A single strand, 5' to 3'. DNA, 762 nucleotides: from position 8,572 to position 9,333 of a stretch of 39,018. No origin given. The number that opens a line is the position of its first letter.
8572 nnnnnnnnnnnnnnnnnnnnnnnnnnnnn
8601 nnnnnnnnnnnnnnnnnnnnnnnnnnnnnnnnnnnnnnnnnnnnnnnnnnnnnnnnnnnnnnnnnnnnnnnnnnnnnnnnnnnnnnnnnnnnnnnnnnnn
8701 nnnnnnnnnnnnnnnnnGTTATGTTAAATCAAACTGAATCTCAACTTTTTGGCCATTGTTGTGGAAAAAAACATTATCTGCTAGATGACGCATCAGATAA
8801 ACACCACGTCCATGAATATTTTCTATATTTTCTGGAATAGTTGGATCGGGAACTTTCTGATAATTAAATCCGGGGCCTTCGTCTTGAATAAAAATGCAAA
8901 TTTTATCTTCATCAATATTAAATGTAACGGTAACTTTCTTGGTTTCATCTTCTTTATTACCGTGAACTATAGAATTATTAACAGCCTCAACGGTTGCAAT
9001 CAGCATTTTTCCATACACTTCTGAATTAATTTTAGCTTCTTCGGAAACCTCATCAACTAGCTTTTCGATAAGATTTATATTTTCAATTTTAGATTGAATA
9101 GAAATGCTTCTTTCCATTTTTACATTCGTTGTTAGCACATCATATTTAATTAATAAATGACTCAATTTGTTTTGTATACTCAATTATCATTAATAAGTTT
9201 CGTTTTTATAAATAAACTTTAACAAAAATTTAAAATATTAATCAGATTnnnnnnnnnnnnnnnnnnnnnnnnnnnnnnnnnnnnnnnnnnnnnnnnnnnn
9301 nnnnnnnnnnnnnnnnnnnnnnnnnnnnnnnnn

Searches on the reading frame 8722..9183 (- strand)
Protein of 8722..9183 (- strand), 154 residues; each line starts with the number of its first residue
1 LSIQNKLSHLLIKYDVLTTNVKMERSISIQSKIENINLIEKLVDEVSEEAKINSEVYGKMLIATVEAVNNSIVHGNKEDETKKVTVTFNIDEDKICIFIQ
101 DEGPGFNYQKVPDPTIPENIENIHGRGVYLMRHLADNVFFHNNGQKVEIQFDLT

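Call 50: search_protein_families(library=pfam, proteins=[window:8722-9183:-], max_evalue=0.0001)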
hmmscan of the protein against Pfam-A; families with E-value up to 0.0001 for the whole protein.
window:8722-9183:- (154 aa): 2 families
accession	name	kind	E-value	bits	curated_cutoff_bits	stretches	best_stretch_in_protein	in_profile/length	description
PF13581.12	HATPase_c_2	-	3e-23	82.7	27.4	1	31-149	3-125/127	Histidine kinase-like ATPase domain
PF02518.31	HATPase_c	-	2.3e-05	25.2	26.4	1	65-136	11-85/111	Histidine kinase-, DNA gyrase B-, and HSP90-like ATPase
